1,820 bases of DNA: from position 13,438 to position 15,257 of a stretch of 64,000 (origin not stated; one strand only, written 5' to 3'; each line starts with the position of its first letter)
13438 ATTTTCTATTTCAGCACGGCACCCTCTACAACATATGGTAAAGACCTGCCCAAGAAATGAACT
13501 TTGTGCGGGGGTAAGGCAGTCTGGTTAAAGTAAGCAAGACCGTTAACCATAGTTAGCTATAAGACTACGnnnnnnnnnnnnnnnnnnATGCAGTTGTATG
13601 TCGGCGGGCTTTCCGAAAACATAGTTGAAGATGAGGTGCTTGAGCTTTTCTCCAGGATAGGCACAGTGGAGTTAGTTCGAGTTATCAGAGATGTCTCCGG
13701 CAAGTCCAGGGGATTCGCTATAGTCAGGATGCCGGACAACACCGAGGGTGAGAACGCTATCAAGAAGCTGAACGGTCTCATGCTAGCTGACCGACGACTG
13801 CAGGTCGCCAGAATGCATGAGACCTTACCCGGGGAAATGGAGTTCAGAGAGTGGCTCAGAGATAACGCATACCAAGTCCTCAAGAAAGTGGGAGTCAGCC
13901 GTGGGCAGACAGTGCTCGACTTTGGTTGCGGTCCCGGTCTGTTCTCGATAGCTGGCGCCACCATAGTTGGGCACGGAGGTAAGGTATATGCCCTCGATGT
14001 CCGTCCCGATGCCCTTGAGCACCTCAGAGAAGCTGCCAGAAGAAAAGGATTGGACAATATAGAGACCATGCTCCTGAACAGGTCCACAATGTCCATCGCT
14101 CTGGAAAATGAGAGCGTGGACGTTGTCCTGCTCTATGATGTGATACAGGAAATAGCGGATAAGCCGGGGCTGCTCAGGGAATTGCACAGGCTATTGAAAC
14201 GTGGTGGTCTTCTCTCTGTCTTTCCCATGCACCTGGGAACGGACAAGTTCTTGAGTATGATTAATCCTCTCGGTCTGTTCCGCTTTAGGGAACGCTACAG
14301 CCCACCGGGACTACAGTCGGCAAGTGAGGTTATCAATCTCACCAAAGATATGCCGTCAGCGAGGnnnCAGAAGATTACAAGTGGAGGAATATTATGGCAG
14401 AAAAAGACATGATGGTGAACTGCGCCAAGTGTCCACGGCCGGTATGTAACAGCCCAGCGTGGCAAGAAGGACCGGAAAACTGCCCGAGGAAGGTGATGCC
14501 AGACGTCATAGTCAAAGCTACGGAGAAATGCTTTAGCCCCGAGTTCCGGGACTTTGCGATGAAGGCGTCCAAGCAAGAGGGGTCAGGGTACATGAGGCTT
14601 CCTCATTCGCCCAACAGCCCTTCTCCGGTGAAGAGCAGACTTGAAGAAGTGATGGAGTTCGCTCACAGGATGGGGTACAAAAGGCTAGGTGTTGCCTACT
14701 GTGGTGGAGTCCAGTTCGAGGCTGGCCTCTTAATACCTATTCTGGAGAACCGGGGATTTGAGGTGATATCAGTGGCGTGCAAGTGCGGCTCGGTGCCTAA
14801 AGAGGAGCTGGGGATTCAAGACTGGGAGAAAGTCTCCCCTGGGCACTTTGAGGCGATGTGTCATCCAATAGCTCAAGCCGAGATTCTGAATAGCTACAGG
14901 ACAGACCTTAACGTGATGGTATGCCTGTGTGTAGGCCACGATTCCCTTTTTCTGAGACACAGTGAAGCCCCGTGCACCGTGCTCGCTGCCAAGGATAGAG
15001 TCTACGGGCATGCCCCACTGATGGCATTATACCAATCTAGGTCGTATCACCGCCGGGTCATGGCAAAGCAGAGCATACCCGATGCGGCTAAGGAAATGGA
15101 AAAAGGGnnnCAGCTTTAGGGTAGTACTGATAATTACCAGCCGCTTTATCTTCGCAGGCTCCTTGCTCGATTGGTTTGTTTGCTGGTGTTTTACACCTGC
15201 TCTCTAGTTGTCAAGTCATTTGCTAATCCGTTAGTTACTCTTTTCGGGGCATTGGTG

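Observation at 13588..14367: RRM RNA-binding domain fused to a class I SAM methyltransferase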

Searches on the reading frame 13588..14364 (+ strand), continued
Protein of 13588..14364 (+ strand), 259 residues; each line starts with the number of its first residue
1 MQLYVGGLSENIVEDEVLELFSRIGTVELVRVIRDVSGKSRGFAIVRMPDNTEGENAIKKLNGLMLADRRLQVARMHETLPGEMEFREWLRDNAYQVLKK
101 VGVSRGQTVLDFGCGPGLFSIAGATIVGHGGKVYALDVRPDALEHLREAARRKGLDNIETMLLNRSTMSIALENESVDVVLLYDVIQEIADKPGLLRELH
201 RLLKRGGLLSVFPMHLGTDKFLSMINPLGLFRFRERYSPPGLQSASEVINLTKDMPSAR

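Call 70: find_encoding_contigs(protein=P0400, flank=5000, max_places=1)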
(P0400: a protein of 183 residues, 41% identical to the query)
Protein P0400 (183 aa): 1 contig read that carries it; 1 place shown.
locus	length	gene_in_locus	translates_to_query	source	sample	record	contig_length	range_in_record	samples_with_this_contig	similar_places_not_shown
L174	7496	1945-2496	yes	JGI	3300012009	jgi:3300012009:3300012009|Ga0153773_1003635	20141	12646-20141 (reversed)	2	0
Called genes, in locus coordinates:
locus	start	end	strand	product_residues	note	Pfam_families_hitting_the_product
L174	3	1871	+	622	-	?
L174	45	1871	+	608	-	PF13229:Beta_helix (faint)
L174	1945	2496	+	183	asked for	PF01209:Ubie_methyltran, PF13489:Methyltransf_23, PF01728:FtsJ (weak), PF13847:Methyltransf_31, PF08241:Methyltransf_11, PF08242:Methyltransf_12, PF13649:Methyltransf_25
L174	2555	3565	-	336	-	PF00005:ABC_tran, PF08352:oligo_HPY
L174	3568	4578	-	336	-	PF00005:ABC_tran, PF08352:oligo_HPY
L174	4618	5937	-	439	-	PF00528:BPD_transp_1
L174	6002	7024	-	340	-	PF19300:BPD_transp_1_N, PF00528:BPD_transp_1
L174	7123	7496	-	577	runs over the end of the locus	PF00496:SBP_bac_5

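Call 71: find_encoding_contigs(protein=P0411, flank=5000, max_places=1)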
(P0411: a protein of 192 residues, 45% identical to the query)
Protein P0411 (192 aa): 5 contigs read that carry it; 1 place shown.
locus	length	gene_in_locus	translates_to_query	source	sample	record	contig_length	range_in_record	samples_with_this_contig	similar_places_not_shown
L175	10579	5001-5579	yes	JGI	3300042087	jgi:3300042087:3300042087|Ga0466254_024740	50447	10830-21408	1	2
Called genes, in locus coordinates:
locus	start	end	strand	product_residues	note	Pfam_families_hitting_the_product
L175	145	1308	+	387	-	PF13173:AAA_14, PF13635:DUF4143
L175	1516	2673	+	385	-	PF13173:AAA_14, PF13635:DUF4143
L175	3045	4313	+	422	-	-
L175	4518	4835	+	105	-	PF02579:Nitro_FeMo-Co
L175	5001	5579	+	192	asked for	PF01209:Ubie_methyltran, PF01269:Fibrillarin (weak), PF01728:FtsJ (weak), PF02475:TRM5-TYW2_MTfase (faint), PF13847:Methyltransf_31, PF08241:Methyltransf_11, PF08242:Methyltransf_12, PF13649:Methyltransf_25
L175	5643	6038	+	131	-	PF02579:Nitro_FeMo-Co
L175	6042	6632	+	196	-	PF07920:DUF1684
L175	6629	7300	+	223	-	PF01209:Ubie_methyltran, PF01269:Fibrillarin, PF03848:TehB, PF13489:Methyltransf_23, PF13847:Methyltransf_31, PF08241:Methyltransf_11, PF08242:Methyltransf_12, PF13649:Methyltransf_25, +3 more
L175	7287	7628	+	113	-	PF02579:Nitro_FeMo-Co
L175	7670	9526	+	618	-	PF00724:Oxidored_FMN, PF01207:Dus, PF00890:FAD_binding_2 (faint), PF01134:GIDA (faint), PF01266:DAO (faint), PF07992:Pyr_redox_2, PF13450:NAD_binding_8 (weak), PF00070:Pyr_redox (weak), +3 more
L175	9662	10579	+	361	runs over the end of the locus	PF14871:GHL6 (faint), PF02638:GHL10, PF13200:DUF4015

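Call 73: find_related_loci(query=A1, collection=viral_contigs, flank=3000)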
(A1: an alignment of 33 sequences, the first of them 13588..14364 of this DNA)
Query A1 (259 aa) in viral_contigs; peptide patterns used: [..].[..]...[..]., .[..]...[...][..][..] (x = any residue, [..] = any of these).
414 stretches matched a pattern; 32 encode a relative of the query (tblastn E <= 1e-3); 32 distinct loci.
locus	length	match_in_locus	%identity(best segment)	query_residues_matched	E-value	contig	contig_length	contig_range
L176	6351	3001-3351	33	96-211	2e-14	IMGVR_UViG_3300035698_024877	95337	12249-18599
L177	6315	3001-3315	34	85-209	2e-9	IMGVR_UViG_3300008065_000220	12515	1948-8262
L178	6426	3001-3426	30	106-253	3e-9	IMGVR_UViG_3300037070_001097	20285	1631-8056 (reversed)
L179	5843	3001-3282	30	109-223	3e-9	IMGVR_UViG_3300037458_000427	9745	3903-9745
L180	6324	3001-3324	34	82-209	4e-9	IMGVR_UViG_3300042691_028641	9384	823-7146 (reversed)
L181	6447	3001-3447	24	106-240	5e-9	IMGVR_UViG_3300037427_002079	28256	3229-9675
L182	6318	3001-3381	28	84-207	4e-9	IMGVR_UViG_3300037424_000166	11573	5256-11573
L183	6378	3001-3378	29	83-207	5e-9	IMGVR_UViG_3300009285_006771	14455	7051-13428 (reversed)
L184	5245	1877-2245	22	103-229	1e-8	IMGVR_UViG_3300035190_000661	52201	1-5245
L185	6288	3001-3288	30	109-211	6e-8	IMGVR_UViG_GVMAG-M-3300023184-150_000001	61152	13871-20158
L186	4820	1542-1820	35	106-206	2e-7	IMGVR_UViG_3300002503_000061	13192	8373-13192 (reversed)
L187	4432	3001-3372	30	107-221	4e-7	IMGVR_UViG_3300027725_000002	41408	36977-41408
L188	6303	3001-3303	29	109-211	1e-6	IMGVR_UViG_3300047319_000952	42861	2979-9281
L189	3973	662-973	24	104-207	1e-6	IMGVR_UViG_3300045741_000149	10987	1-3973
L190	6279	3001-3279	30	106-207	1e-6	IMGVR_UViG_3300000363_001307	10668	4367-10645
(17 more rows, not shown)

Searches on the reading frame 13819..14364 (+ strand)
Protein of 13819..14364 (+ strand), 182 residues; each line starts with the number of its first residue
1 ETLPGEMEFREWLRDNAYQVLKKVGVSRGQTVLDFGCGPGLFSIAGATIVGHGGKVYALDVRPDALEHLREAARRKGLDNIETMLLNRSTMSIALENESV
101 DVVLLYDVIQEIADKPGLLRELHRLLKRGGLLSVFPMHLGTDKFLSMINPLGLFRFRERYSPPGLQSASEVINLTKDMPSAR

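Call 38: search_solved_structures(query=window:13819-14364:+, max_evalue=1e-8, show_alignments=4)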
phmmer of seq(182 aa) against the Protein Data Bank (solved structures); distinct sequences matched with E-value up to 1e-8: 1.
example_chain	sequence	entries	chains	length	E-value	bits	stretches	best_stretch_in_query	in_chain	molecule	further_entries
3dh0_A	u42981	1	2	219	3.8e-13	53.1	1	18-134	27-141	SAM dependent methyltransferase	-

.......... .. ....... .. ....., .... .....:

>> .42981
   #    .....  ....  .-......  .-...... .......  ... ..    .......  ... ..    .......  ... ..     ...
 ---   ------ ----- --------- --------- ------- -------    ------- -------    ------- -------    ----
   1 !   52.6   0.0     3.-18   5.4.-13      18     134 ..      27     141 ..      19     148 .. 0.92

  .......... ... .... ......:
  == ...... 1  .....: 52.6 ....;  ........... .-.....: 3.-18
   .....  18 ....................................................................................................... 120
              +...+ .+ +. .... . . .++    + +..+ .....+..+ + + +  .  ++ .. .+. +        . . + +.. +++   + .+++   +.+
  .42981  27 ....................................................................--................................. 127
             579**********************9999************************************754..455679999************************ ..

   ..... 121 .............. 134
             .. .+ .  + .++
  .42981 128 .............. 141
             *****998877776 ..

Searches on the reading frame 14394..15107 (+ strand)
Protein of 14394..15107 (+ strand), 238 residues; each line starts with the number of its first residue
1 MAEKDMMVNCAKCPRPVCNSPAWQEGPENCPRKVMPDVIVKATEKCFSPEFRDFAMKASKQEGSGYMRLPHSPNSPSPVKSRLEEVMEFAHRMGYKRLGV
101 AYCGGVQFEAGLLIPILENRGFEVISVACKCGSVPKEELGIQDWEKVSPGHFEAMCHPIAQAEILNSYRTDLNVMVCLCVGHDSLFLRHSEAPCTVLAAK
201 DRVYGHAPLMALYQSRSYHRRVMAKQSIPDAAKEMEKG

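Call 3: search_protein_families(library=pfam, proteins=[window:14394-15107:+], max_evalue=0.01)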
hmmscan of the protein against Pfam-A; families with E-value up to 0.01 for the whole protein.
window:14394-15107:+ (238 aa): 1 family
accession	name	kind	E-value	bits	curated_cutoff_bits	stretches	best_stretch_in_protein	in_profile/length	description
PF08901.16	DUF1847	-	5.5e-53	179.2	25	1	30-197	1-157/157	Protein of unknown function (DUF1847)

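Call 4: search_protein_families(library=ncbifam, proteins=[window:14394-15107:+], max_evalue=0.01)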
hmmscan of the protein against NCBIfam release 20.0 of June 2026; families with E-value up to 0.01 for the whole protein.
window:14394-15107:+ (238 aa): 0 families

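Call 45: find_homologous_proteins(query=window:14394-15107:+, max_evalue=0.00001)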
Query window:14394-15107:+ (238 aa): 1417 proteins with E <= 0.00001 among 1504 candidates; the best 120 are listed.
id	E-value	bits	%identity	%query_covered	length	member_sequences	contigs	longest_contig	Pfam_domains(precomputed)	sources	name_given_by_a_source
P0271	1.8e-161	553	100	100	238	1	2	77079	PF08901.17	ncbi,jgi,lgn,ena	-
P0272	2.4e-146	504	91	97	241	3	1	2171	PF08901.17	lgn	-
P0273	1.5e-138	478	83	100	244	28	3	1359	PF08901.17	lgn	-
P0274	1.6e-138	478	85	99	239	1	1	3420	PF08901.17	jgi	jgi:uncharacterized metal-binding protein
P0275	2.2e-137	474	84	100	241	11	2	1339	PF08901.17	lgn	-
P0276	2.6e-136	471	84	97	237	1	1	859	PF08901.17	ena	-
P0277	2.9e-136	471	82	99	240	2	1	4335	PF08901.17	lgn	-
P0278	3.3e-136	470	82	100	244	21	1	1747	PF08901.17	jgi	-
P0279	5.6e-136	470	82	100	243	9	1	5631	PF08901.17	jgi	-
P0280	1.7e-135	468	81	100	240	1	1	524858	PF08901.17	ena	-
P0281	2.1e-135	468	81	100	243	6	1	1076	PF08901.17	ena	-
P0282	3.7e-135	467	83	98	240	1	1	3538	PF08901.17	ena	-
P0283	5.4e-135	466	83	99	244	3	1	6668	PF08901.17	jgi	jgi:uncharacterized metal-binding protein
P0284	1.1e-134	465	81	100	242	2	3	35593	PF08901.17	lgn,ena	-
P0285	1.4e-134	465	84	97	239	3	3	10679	PF08901.17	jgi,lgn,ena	-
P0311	8.5e-131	453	80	100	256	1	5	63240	PF08901.17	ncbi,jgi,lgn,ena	-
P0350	2.0e-120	419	75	95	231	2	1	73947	PF08901.17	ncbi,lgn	-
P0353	7.1e-120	417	73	100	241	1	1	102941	PF08901.17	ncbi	ncbi:DUF1847 domain-containing protein [Chloroflexota bacterium]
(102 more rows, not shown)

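Call 48: find_encoding_contigs(protein=P0353, flank=4000, max_places=1)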
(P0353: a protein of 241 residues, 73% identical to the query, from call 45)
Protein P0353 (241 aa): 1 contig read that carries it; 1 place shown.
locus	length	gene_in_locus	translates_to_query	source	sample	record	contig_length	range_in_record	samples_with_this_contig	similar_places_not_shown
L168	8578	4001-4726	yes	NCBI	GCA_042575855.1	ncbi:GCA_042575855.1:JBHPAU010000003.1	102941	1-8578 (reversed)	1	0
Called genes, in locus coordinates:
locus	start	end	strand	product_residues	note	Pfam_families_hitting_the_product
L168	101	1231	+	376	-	PF09587:PGA_cap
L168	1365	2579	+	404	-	PF02515:CoA_transf_3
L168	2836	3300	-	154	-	PF01047:MarR, PF12802:MarR_2, PF13463:HTH_27, PF25212:HVO_A0114 (weak)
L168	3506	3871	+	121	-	-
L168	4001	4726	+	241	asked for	PF08901:DUF1847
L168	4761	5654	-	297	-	PF00291:PALP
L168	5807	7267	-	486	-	PF01139:RtcB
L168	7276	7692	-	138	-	PF01951:Archease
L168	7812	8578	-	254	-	PF01144:CoA_trans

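Call 49: find_encoding_contigs(protein=P0350, flank=4000, max_places=1)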
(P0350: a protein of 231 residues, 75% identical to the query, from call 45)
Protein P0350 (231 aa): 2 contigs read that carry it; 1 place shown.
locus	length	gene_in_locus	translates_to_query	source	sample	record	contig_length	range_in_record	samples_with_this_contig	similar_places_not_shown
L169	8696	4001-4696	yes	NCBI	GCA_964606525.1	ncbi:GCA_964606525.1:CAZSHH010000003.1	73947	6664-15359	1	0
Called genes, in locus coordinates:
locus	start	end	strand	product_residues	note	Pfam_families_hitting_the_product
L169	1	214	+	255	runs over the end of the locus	-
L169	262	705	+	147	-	PF09394:Inhibitor_I42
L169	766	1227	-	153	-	-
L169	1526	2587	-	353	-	PF07478:Dala_Dala_lig_C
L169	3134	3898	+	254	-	PF15887:Peptidase_Mx (weak)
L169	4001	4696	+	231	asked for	PF08901:DUF1847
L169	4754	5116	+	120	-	-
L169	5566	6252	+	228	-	PF00440:TetR_N, PF08359:TetR_C_4, PF17932:TetR_C_24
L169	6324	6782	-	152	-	PF00583:Acetyltransf_1, PF08445:FR47 (faint), PF13673:Acetyltransf_10, PF13508:Acetyltransf_7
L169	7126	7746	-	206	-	PF03692:CxxCxxCC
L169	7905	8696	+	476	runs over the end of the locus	PF00682:HMGL-like, PF02436:PYC_OADA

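Call 50: find_encoding_contigs(protein=P0311, flank=4000, max_places=1)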
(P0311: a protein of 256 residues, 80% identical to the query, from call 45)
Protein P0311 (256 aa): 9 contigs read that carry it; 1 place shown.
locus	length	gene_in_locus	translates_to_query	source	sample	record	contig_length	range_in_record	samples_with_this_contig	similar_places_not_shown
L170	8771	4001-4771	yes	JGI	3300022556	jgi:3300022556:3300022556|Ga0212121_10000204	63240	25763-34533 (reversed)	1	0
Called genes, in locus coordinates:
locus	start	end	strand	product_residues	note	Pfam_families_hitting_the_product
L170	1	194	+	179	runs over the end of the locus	PF02283:CobU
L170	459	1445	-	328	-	PF01547:SBP_bac_1, PF13531:SBP_bac_11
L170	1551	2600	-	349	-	PF00005:ABC_tran, PF08402:TOBE_2, PF03459:TOBE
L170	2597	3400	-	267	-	PF00528:BPD_transp_1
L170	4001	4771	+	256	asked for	PF08901:DUF1847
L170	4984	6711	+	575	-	PF00753:Lactamase_B, PF14863:Alkyl_sulf_dimr, PF14864:Alkyl_sulf_C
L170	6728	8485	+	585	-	PF00916:Sulfate_transp, PF01740:STAS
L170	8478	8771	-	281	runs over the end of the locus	PF06342:DUF1057 (faint), PF00561:Abhydrolase_1, PF12146:Hydrolase_4, PF12697:Abhydrolase_6, PF03096:Ndr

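Call 53: search_solved_structures(query=A3, max_evalue=1)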
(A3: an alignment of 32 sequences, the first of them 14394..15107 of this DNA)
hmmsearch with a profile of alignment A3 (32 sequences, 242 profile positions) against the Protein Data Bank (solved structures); distinct sequences matched with E-value up to 1: 0.

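Call 56: predict_structure(alignment_id=A3)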
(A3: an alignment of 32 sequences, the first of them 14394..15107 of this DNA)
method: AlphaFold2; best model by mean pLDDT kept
length: 238 residues; sequences in the alignment: 32
mean_pLDDT: 75.5   pTM: 0.77
mean pLDDT of the five models: 75.5, 74.9, 71.5, 70.6, 66.1
residues with pLDDT >= 90: 46; 70-90: 120; 50-70: 33; < 50: 39
segments of 3 or more residues with pLDDT < 50: 1-3, 66-79, 203-220
pLDDT, mean of each block of 10 residues (from residue 1): 68 82 84 89 90 82 55 43 75 91 81 84 92 83 85 89 94 83 82 76 40 42 55 64
secondary structure, 60 per line:
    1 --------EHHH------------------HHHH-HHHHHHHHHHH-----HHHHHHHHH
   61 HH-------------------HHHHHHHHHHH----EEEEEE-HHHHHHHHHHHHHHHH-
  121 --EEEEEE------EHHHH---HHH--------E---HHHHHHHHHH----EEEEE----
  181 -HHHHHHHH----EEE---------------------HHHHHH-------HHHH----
elements in order: H31-34 H36-46 H52-62 H82-92 E97-102 H104-119 E123-128 H136-139 H158-167 E172-176 H182-189 E194-196 H218-223 H231-234

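Call 59: fold_search(model_id=the predicted structure, library=pdb)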
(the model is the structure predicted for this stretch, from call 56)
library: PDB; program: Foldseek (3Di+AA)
matches with E <= 10: 1434; with E <= 0.001: 0
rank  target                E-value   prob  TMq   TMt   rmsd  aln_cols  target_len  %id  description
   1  1iu9                  6.1e-03  1.00  0.31  0.61   5.4       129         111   15  Crystal structure of the C-terminal domain of aspartate racemase from Pyrococcus horikoshii OT3 (released 2003-09-09)
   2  1jfl_A                6.1e-03  1.00  0.29  0.30   6.7       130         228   14  CRYSTAL STRUCTURE DETERMINATION OF ASPARTATE RACEMASE FROM AN ARCHAEA (released 2002-06-05)
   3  9lyd_Q                9.6e-03  1.00  0.31  0.21   5.4       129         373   15  Cryo-EM structure of GPR3-1IU9 complex (released 2025-04-09)
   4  7rf9_C                9.6e-03  0.77  0.26  0.17  19.2       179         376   14  O2-, PLP-dependent desaturase Plu4 intermediate-bound enzyme (released 2021-10-06)
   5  4dqd                  1.0e-02  1.00  0.29  0.20   4.3       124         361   13  The crystal structure of a transporter in complex with 3-phenylpyruvic acid (released 2012-02-29)
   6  7rgb_B                1.4e-02  0.77  0.29  0.20  20.1       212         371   10  O2-, PLP-dependent desaturase Plu4 product-bound enzyme (released 2021-10-06)
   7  6c8t_A                1.6e-02  0.38  0.26  0.18  20.0       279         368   10  The structure of MppP soaked with the substrate L-Arg (released 2018-09-05)
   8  7n79_A                1.7e-02  0.38  0.23  0.16  20.5       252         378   11  O2-, PLP-dependent desaturase Plu4 holo-enzyme (released 2021-10-06)
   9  7rf9_D                2.2e-02  0.66  0.26  0.18  19.8       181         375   12  O2-, PLP-dependent desaturase Plu4 intermediate-bound enzyme (released 2021-10-06)
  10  7rf9_A                2.7e-02  0.77  0.28  0.18  18.9       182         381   12  O2-, PLP-dependent desaturase Plu4 intermediate-bound enzyme (released 2021-10-06)
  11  9hpg_C                2.9e-02  0.85  0.28  0.15   9.8       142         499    8  The NTD dimer and the interfacing LBD region of the AMPAR complex GluA3(R439G,R163I)- TARP gamma2 in the apo state. (released 2025-07-30)
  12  3sg0                  3.0e-02  0.99  0.29  0.20   4.4       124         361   13  The crystal structure of an extracellular ligand-binding receptor from Rhodopseudomonas palustris HaA2 (released 2011-06-29)
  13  3o21_C                3.0e-02  0.87  0.30  0.21   9.5       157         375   10  High resolution structure of GluA3 N-terminal domain (NTD) (released 2011-03-09)
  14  4m88                  3.2e-02  1.00  0.31  0.22   4.2       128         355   12  Crystal structure of extracellular ligand-binding receptor from Verminephrobacter eiseniae ef01-2 (released 2013-11-06)
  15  5fwy_D                3.2e-02  0.75  0.24  0.17  10.0       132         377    9  Crystal structure of the AMPA receptor GluA2/A3 N-terminal domain heterodimer (released 2016-03-16)
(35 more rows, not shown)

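Call 66: search_protein_families(library=padloc, proteins=[window:14394-15107:+], max_evalue=0.001)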
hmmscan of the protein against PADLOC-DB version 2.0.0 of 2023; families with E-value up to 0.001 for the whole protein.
window:14394-15107:+ (238 aa): 0 families
